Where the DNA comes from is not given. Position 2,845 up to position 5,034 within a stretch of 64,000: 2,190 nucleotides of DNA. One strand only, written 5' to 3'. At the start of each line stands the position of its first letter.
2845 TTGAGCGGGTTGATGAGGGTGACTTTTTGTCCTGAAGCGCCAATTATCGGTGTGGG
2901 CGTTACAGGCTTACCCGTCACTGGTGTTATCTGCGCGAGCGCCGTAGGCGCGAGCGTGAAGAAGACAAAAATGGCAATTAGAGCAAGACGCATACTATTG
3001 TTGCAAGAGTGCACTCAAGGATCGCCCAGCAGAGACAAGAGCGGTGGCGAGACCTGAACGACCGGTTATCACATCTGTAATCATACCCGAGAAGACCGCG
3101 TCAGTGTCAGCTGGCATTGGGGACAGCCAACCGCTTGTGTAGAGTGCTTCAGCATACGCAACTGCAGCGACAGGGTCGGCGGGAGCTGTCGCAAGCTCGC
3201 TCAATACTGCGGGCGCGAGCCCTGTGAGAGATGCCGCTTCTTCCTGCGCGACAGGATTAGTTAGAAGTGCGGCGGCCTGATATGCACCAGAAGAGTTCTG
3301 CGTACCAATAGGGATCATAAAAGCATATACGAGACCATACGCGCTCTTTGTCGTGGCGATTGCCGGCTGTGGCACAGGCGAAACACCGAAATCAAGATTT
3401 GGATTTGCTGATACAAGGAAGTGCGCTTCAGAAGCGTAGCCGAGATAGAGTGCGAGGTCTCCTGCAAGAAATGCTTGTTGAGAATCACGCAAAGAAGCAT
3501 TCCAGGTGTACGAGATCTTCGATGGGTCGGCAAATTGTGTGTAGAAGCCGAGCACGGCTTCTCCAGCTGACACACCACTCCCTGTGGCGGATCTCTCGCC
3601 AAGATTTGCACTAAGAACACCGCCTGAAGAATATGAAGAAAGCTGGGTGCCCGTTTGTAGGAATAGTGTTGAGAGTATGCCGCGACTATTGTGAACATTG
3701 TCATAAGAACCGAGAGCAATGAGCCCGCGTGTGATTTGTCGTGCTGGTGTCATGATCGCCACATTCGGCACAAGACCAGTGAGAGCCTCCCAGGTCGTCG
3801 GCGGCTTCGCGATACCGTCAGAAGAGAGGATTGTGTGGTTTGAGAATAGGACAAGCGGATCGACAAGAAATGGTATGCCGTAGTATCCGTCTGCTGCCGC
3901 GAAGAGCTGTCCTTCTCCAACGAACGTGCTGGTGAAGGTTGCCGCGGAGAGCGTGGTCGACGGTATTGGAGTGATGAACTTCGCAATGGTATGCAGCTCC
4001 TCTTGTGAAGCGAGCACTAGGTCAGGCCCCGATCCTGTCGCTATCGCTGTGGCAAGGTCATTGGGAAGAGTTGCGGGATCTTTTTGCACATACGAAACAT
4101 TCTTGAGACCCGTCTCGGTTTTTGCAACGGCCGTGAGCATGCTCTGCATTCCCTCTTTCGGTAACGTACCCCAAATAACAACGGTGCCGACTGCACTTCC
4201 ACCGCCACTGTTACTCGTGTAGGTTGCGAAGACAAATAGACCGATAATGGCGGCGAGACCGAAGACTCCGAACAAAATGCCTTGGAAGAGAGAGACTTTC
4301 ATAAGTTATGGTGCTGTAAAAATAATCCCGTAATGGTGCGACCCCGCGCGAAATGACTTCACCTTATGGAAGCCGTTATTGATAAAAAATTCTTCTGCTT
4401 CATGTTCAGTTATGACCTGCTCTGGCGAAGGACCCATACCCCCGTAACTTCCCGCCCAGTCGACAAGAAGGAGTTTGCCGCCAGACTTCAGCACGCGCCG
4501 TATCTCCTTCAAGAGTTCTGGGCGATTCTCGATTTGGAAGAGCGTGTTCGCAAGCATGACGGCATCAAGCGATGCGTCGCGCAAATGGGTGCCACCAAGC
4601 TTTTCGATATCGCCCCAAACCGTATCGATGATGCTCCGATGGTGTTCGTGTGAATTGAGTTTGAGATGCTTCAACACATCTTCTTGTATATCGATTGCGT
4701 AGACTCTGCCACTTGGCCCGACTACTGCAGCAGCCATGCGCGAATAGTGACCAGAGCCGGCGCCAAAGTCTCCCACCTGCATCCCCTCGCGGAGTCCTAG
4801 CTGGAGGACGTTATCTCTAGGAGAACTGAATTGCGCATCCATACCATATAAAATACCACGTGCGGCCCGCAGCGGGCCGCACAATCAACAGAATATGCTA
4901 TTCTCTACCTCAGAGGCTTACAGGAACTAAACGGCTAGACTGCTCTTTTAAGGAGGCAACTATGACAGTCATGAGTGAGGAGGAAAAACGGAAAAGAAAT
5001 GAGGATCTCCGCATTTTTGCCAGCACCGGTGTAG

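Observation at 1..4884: Tandem array of six divergent VirB2/TrbC-like pilin-like paralogs, followed by a substrate-binding protein and a methyltransferase, all co-directional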

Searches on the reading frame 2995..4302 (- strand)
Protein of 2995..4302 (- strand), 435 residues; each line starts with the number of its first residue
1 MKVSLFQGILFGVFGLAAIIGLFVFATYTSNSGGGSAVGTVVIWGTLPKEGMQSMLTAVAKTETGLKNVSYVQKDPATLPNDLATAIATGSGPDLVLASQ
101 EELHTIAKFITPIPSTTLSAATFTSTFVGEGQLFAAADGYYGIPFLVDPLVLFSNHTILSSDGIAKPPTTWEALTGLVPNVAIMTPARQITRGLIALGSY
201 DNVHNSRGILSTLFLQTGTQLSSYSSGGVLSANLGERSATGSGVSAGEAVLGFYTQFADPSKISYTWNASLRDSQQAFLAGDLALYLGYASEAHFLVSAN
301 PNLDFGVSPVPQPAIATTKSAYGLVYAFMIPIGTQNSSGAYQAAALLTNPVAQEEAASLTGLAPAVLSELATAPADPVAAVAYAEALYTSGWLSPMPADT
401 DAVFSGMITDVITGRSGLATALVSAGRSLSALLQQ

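Call 4: search_protein_families(library=pfam, proteins=[window:2995-4302:-], max_evalue=1)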
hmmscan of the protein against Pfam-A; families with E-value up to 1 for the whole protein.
window:2995-4302:- (435 aa): 2 families
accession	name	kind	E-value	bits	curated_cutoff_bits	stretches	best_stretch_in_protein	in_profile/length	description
PF13416.11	SBP_bac_8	-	1.9e-20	74.3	27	1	62-372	8-268/279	Bacterial extracellular solute-binding protein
PF01547.30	SBP_bac_1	-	2.1e-16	61.2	26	1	51-354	9-307/307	Bacterial extracellular solute-binding protein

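Call 9: search_protein_families(library=ncbifam, proteins=[window:2995-4302:-], max_evalue=0.01)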
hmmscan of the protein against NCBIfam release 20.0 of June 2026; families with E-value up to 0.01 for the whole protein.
window:2995-4302:- (435 aa): 0 families

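Call 17: find_related_loci(query=window:2995-4302:-, collection=genome_contigs, flank=10000)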
Query window:2995-4302:- (435 aa) in genome_contigs; peptide patterns used: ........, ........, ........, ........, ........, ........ (x = any residue, [..] = any of these).
178 stretches matched a pattern; 58 encode a relative of the query (tblastn E <= 1e-3); 58 distinct loci.
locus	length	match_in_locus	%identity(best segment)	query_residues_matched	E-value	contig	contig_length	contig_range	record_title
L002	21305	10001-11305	76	1-435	0e+0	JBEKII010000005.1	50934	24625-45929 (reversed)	MAG: Minisyncoccia bacterium isolate SPRUCE 297 SPRUCE_297_5, whole genome shotgun sequence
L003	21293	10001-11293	76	1-431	0e+0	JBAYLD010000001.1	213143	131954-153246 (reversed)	MAG: Candidatus Paceibacterota bacterium isolate SO_2016_GW1_95 scaffold00110_OW334_2016, whole genome shotgun sequence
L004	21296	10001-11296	73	1-434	0e+0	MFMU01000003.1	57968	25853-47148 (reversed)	MAG: Candidatus Kaiserbacteria bacterium RIFOXYD1_FULL_47_14 rifoxyd1_full_scaffold_167, whole genome shotgun sequence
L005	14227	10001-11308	72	1-435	0e+0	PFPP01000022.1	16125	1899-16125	MAG: Candidatus Kaiserbacteria bacterium CG_4_10_14_0_2_um_filter_50_16 CG_4_10_14_0.2_scaffold_1584_c, whole genome sho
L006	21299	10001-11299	76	1-435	0e+0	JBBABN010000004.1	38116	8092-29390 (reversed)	MAG: Candidatus Paceibacterota bacterium isolate SO_2017_LW1_21 NODE_730_length_38116_cov_1.063624_LW64-88_2017, whole g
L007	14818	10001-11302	71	1-435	0e+0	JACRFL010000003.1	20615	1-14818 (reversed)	MAG: Candidatus Kaiserbacteria bacterium isolate NC_groundwater_1724_Pr3_B-0.1um_57_17 SR-2_scaffold_141_317379, whole g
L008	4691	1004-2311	72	1-435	0e+0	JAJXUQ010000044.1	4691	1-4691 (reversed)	MAG: bacterium isolate BP5.bin105 NODE_37470_length_4691_cov_1.192156, whole genome shotgun sequence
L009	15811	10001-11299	70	1-435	0e+0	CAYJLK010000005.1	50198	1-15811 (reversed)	MAG TPA_asm: uncultured Candidatus Saccharibacteria bacterium isolate ERP124720_co1_118 genome assembly, contig: NODE_97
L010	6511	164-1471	71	1-435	0e+0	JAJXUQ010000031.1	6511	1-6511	MAG: bacterium isolate BP5.bin105 NODE_22829_length_6511_cov_2.092419, whole genome shotgun sequence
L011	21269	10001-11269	71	1-425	0e+0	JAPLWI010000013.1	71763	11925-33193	MAG: Candidatus Kaiserbacteria bacterium isolate LacPavin_0920_WC90_MAG_48_13 LacPavin_0920_WC90_scaffold_295519, whole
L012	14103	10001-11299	69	4-435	0e+0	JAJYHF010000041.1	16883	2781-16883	MAG: bacterium isolate DBS1-3.bin45 NODE_6295_length_16883_cov_1.68095, whole genome shotgun sequence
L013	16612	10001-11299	69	1-435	0e+0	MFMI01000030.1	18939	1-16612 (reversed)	MAG: Candidatus Kaiserbacteria bacterium RIFCSPLOWO2_02_FULL_54_13 rifcsplowo2_02_scaffold_8202, whole genome shotgun se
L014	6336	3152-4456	68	1-435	0e+0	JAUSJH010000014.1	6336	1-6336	MAG: bacterium isolate E14_metabat.bin.296 E14_k141_114953, whole genome shotgun sequence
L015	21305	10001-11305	71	1-435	0e+0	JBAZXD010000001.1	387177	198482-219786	MAG: Candidatus Paceibacterota bacterium isolate SO_2017_GW1_48 NODE_180_length_387177_cov_1.739612_OW334_2017, whole ge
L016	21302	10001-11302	67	1-434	0e+0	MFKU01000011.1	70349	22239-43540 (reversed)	MAG: Candidatus Kaiserbacteria bacterium RIFCSPHIGHO2_01_FULL_53_31 rifcsphigho2_01_scaffold_3496, whole genome shotgun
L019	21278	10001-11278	68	1-428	0e+0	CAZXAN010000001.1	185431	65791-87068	MAG TPA_asm: uncultured Candidatus Saccharibacteria bacterium isolate ERP113451_co1_173 genome assembly, contig: NODE_24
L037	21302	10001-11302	66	1-435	0e+0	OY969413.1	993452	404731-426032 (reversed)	MAG: Candidatus Kaiserbacteria bacterium isolate MFD01223.bin.1.23 genome assembly, chromosome: 1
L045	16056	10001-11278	65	2-427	2e-172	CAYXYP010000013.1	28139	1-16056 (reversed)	MAG TPA_asm: uncultured Candidatus Saccharibacteria bacterium isolate binchicken_co248_28 genome assembly, contig: NODE_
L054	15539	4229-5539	45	2-434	4e-116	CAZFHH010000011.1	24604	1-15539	MAG TPA_asm: uncultured Candidatus Saccharibacteria bacterium isolate SRP128015_co3_370 genome assembly, contig: NODE_18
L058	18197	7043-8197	29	43-435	9e-40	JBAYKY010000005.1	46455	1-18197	MAG: Candidatus Paceibacterota bacterium isolate SO_2016_GW1_90 scaffold01476_OW334_2016, whole genome shotgun sequence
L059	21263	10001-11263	25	13-435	1e-27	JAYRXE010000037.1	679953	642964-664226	MAG: Candidatus Paceibacterota bacterium isolate EBPR_ori4bin.24 k141_187775, whole genome shotgun sequence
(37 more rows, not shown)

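Call 23: search_protein_families(library=pfam, proteins=[L002:17569-19722:+, L019:15898-18345:-, L054:6828-8636:-, L058:12707-14770:+, L059:15854-17911:+, L058:9504-10850:+, L059:19404-20930:+, L037:16-2172:+, L058:201-2075:-, L045:2295-4073:-], max_evalue=0.0001)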
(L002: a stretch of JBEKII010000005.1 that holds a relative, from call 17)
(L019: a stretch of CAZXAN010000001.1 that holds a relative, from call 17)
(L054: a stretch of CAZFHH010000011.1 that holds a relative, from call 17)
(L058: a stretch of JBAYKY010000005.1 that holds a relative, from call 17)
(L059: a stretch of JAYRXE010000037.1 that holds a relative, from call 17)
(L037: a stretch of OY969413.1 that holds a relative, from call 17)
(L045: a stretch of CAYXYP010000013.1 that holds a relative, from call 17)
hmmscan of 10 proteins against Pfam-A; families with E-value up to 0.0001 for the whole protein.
L002:17569-19722:+ (717 aa): 1 family
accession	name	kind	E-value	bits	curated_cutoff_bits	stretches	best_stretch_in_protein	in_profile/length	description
PF16656.11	Pur_ac_phosph_N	-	4.1e-05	24.5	30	1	189-255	6-82/93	Purple acid Phosphatase, N-terminal domain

L019:15898-18345:- (815 aa): 4 families
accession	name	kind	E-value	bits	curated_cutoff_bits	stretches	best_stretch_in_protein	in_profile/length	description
PF01131.25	Topoisom_bac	-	6.6e-116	388.1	35.1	1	139-536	2-409/411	DNA topoisomerase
PF13368.11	Toprim_C_rpt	-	8.5e-33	112.5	22.3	2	704-756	1-52/57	Topoisomerase C-terminal repeat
PF01751.28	Toprim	-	1.2e-22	80.4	23.1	1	5-109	2-82/96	Toprim domain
PF01396.24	Zn_ribbon_Top1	-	4.3e-08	33.3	32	1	569-596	4-31/39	Topoisomerase DNA binding C4 zinc finger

L054:6828-8636:- (602 aa): 0 families

L058:12707-14770:+ (687 aa): 3 families
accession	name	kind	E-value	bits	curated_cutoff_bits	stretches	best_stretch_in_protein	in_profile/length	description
PF01138.27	RNase_PH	-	6.9e-49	166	25.5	2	16-145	4-130/130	3' exoribonuclease family, domain 1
PF00575.29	S1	-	4.6e-16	59.4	22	1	607-677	1-71/74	S1 RNA binding domain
PF00013.35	KH_1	-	1.3e-08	34.9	21.5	1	543-602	2-65/66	KH domain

L059:15854-17911:+ (685 aa): 2 families
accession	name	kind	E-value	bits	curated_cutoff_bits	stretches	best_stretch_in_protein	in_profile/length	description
PF01138.27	RNase_PH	-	6.3e-48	162.9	25.5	2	16-145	4-130/130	3' exoribonuclease family, domain 1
PF00575.29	S1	-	1.2e-15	58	22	1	609-681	2-74/74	S1 RNA binding domain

L058:9504-10850:+ (448 aa): 2 families
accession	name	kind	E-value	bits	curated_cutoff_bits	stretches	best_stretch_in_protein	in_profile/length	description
PF02366.24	PMT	-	7.2e-23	81.8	22.7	1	15-248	3-234/245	Dolichyl-phosphate-mannose-protein mannosyltransferase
PF16192.10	PMT_4TMC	-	5.8e-21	75.4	32.4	1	304-447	22-185/202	C-terminal four TMM region of protein-O-mannosyltransferase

L059:19404-20930:+ (508 aa): 7 families
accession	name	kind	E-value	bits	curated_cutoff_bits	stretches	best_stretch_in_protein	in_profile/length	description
PF01078.27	Mg_chelatase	-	8e-88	293.7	20.3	1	197-398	2-206/207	Magnesium chelatase, subunit ChlI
PF13541.12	ChlI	-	5.3e-39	133.3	27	1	22-147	1-121/121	Subunit ChlI of Mg-chelatase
PF13335.12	Mg_chelatase_C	-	3.1e-25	89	26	1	409-502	6-94/94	Magnesium chelatase, subunit ChlI C-terminal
PF07728.20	AAA_5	-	6.6e-10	39.6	22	1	219-352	1-125/139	AAA domain (dynein-related subfamily)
PF00158.32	Sigma54_activat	-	2.6e-05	24.4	20.2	0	285-345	80-140/168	Sigma-54 interaction domain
PF00493.29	MCM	-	3.9e-05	23.3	23.3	0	291-390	114-203/224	MCM P-loop domain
PF00004.35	AAA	-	5.4e-05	24.1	21.2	0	220-272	1-52/131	ATPase family associated with various cellular activities (AAA)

L037:16-2172:+ (718 aa): 0 families

L058:201-2075:- (624 aa): 5 families
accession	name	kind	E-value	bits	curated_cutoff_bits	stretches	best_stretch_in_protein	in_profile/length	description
PF01434.24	Peptidase_M41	-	4e-63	213.2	29.9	1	412-600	1-190/191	Peptidase family M41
PF00004.35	AAA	-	1.3e-44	152.3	21.2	1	199-330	1-129/131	ATPase family associated with various cellular activities (AAA)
PF17862.7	AAA_lid_3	-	8.6e-12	44.8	27.2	1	355-397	2-44/45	AAA+ lid domain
PF06068.19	TIP49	-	1.9e-05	24.5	23.8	1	196-233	50-89/347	TIP49 P-loop domain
PF20720.3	nSTAND3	-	2.4e-05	24.5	27.2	1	199-345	20-152/155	Novel STAND NTPase 3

L045:2295-4073:- (592 aa): 2 families
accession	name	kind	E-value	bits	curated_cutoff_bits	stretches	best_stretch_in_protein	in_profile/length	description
PF00122.25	E1-E2_ATPase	-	1.8e-30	106.2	28.1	1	109-279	3-180/181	E1-E2 ATPase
PF00702.32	Hydrolase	-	1.4e-28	101.1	26.4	1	297-497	2-191/191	haloacid dehalogenase-like hydrolase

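Call 38: search_solved_structures(query=window:2995-4302:-, max_evalue=0.001)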
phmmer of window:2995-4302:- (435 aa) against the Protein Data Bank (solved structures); distinct sequences matched with E-value up to 0.001: 3.
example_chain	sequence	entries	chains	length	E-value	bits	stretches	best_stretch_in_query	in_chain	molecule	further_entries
4r9f_A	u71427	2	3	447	0.00042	22.9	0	84-350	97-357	MBP1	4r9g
8art_A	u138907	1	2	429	0.00043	22.9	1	15-175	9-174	Putative secreted maltose-binding protein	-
1elj_A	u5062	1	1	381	0.00093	21.8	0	39-177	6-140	MALTODEXTRIN-BINDING PROTEIN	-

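Call 59: find_homologous_proteins(query=window:2995-4302:-, max_evalue=0.001)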
Query window:2995-4302:- (435 aa): 965 proteins with E <= 0.001 among 8000 candidates; the best 120 are listed.
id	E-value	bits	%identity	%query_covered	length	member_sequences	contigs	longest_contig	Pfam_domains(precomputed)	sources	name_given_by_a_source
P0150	3.0e-272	921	100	100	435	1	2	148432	PF13416.12,PF01547.31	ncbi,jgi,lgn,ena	ncbi:MAG: extracellular solute-binding protein [Candidatus Paceibacterota bacterium]|jgi:maltose-bin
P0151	2.3e-214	730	78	100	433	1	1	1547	PF13416.12,PF01547.31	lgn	-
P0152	1.8e-211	721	78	100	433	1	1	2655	PF13416.12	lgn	-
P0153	9.7e-209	712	78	100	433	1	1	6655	PF13416.12,PF01547.31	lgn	-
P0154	1.4e-208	711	77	100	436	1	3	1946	PF13416.12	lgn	-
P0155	3.3e-208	710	78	100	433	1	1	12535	PF13416.12,PF01547.31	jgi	-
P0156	1.1e-206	705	77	100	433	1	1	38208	PF13416.12,PF01547.31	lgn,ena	-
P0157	1.1e-204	698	76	100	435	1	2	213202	PF13416.12,PF01547.31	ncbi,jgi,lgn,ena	ncbi:MAG: extracellular solute-binding protein [Candidatus Paceibacterota bacterium]|jgi:maltose-bin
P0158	1.2e-203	695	75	100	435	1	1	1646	PF13416.12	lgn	-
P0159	1.5e-203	695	76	100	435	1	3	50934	PF13416.12,PF01547.31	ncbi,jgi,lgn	ncbi:MAG: extracellular solute-binding protein [Minisyncoccia bacterium]|jgi:maltose-binding protein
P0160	1.9e-203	694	75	100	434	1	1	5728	PF13416.12,PF01547.31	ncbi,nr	ncbi:MAG: extracellular solute-binding protein [bacterium]|nr:extracellular solute-binding protein [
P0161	3.1e-203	694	74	100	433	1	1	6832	PF13416.12,PF01547.31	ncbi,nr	ncbi:MAG: extracellular solute-binding protein [Candidatus Kaiserbacteria bacterium]|nr:extracellula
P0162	3.2e-203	693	76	100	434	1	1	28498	PF13416.12,PF01547.31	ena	-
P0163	3.3e-203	693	75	100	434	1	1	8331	PF01547.31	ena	-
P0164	6.1e-203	693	75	100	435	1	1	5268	PF13416.12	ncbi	-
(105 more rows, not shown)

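Call 71: predict_structure(alignment_id=A4)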
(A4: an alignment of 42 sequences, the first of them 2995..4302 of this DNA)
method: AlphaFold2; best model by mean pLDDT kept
length: 435 residues; sequences in the alignment: 42
mean_pLDDT: 49.2   pTM: 0.40
mean pLDDT of the five models: 49.2, 42.1, 41.9, 38.8, 36.6
residues with pLDDT >= 90: 0; 70-90: 41; 50-70: 155; < 50: 239
segments of 3 or more residues with pLDDT < 50: 1-3, 24-39, 87-90, 93-95, 99-112, 142-209, 238-242, 257-345, 367-381, 391-393
pLDDT, mean of each block of 10 residues (from residue 1): 66 70 41 32 69 64 54 73 49 50 40 54 53 51 37 35 35 40 33 34 43 51 53 59 57 50 31 32 44 40 38 37 36 39 50 57 51 47 50 55 65 70 75 61
secondary structure, 60 per line:
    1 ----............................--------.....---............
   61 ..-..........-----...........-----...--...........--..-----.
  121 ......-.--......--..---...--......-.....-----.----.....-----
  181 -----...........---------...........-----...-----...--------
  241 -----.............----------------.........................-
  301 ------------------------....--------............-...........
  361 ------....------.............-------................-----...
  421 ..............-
elements in order: H5-32 E41-45 H49-62 H64-68 E69-73 H79-89 E95-97 H100-110 H120-126 H131-134 H149-154 H156-160 H171-175 H186-196 H206-216 E222-224 E230-232 H246-258 H275-299 H325-328 H337-348 H350-360 H367-370 H377-389 H397-412 H418-434

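Call 99: search_protein_families(library=pfam, alignment_id=A7, max_evalue=0.001)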
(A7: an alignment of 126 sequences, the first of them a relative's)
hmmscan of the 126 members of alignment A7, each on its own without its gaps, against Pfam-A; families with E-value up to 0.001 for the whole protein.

A. member 1, L002:11310-12632:+ (441 aa): 1 family
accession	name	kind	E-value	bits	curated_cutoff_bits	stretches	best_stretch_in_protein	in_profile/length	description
PF18895.5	T4SS_pilin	-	2.1e-08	34.6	26.6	1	114-179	3-67/71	Type IV secretion system pilin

B. families by the number of members that match (of 126 scanned): 7 families
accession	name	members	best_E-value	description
PF18895.5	T4SS_pilin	125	1e-11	Type IV secretion system pilin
PF04956.18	TrbC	16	3.2e-07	TrbC/VIRB2 pilin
PF01683.23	EB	1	3.3e-07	EB module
PF23416.1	DUF7107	1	3.4e-05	Domain of unknown function (DUF7107)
PF05987.18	DUF898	1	0.00039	Bacterial protein of unknown function (DUF898)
PF19607.4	DUF6112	1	0.00046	Family of unknown function (DUF6112)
PF04706.18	Dickkopf_N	1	0.00048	Dickkopf N-terminal cysteine-rich region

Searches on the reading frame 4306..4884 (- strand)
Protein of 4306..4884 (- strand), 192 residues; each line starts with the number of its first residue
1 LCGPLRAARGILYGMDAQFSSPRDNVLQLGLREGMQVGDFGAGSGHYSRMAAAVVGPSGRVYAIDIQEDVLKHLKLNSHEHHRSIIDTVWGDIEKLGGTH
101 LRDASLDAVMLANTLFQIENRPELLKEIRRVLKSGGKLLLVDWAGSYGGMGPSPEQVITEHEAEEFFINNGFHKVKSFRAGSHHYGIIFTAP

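Call 4: search_protein_families(library=pfam, proteins=[window:4306-4884:-], max_evalue=1)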
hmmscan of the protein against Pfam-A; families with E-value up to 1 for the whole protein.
window:4306-4884:- (192 aa): 24 families
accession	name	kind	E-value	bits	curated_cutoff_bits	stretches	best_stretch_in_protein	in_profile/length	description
PF08241.18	Methyltransf_11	-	1.1e-17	64.9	21.2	1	39-139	2-94/95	Methyltransferase domain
PF13847.12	Methyltransf_31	-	2.8e-16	59.9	27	1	32-144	2-113/145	Methyltransferase domain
PF13649.12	Methyltransf_25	-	3.3e-14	53.8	27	1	39-136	3-97/97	Methyltransferase domain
PF01209.24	Ubie_methyltran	-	5.3e-11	42.8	20.1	1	30-142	44-153/233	ubiE/COQ5 methyltransferase family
PF08242.18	Methyltransf_12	-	1.3e-10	42.3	30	1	39-138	2-98/98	Methyltransferase domain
PF13489.12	Methyltransf_23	-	3.1e-08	33.9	27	1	21-147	8-123/164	Methyltransferase domain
PF01135.25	PCMT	-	4e-06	27.2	20.3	1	29-139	69-170/210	Protein-L-isoaspartate(D-aspartate) O-methyltransferase (PCMT)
PF08704.16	GCD14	-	0.00017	21.8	26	1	26-111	33-119/247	tRNA methyltransferase complex GCD14 subunit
PF01728.25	FtsJ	-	0.00026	21.4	24.1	1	31-85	19-70/181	FtsJ-like methyltransferase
PF05175.20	MTS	-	0.0004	20.5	23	1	34-141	32-139/170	Methyltransferase small domain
PF02475.24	TRM5-TYW2_MTfase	-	0.00077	19.9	28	1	32-109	35-108/164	TRM5/TYW2 methyltransferase domain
PF01269.23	Fibrillarin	-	0.0012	18.4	27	1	26-81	64-118/227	Fibrillarin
PF00891.24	Methyltransf_2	-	0.0015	18.4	22.3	1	35-153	64-177/210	O-methyltransferase domain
PF06325.19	PrmA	-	0.0022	18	22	1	31-139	159-257/296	Ribosomal protein L11 methyltransferase (PrmA)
PF20922.3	Anamorsin_N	-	0.027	14.6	27.1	1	96-142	42-89/163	Anamorsin, N-terminal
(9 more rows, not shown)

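Call 9: search_protein_families(library=ncbifam, proteins=[window:4306-4884:-], max_evalue=0.01)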
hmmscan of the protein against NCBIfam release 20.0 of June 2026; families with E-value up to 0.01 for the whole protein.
window:4306-4884:- (192 aa): 40 families (the best 25 are shown)
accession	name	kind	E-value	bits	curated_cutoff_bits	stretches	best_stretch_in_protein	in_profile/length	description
NF041537.1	ArsM_AhpD_UU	exception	3.5e-15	55.7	510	1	31-142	74-182/345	arsenite methyltransferase/AhpD domain selenoprotein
NF008823.0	PRK11873.1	subfamily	1e-14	54.7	263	1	31-142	75-183/272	arsenite methyltransferase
NF001240.0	PRK00216.1-1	equivalog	1.7e-12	47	378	1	29-143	59-171/251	bifunctional demethylmenaquinone methyltransferase/2-methoxy-6-polyprenyl-1,4-benzoquinol methylase UbiE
NF047649.1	MTase_UXPK_star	exception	2.4e-12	46.5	460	1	30-142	73-183/283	methyltransferase/UXPK-star double selenoprotein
NF052510.1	methyltran_MpqE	exception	2.5e-12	46.7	335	1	25-143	38-154/234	methyl-plastoquinone biosynthesis methyltransferase MpqE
NF041536.1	ArsM_DUF2284_UU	exception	2.6e-12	45.8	575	1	31-142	74-182/459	arsenite methyltransferase/DUF2284 domain selenoprotein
NF001244.0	PRK00216.1-5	equivalog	1.8e-11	43.8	216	1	28-142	43-155/236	bifunctional demethylmenaquinone methyltransferase/2-methoxy-6-polyprenyl-1,4-benzoquinol methylase UbiE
NF001243.0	PRK00216.1-4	equivalog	2.1e-10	40.4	235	1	24-142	37-153/237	demethylmenaquinone methyltransferase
TIGR02752.1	MenG_heptapren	equivalog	5.2e-10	39.3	419.85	1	24-142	35-151/231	demethylmenaquinone methyltransferase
TIGR02469.1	CbiT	equivalog_domain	1.8e-09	37.9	78.3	1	28-140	14-120/124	precorrin-6Y C5,15-methyltransferase (decarboxylating) subunit CbiT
TIGR01934.1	MenG_MenH_UbiE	subfamily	2.5e-09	36.8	158.35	1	28-143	34-144/223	ubiquinone/menaquinone biosynthesis methyltransferase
NF043040.1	corrin_prot_MT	hypoth_equivalog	4.5e-09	36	180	1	23-142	31-149/216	corrinoid protein-associated methyltransferase CpaM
NF045667.1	MTase_DVU1556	equivalog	1e-08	34.9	155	1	29-144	18-123/213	DVU_1556 family methyltransferase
NF040538.1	methyl_ArsM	equivalog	1.3e-08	34.4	500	1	32-72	60-100/356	arsinothricin biosynthesis methyltransferase ArsM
TIGR02072.1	BioC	equivalog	4.9e-08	33.1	184.95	1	36-140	37-132/244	malonyl-ACP O-methyltransferase BioC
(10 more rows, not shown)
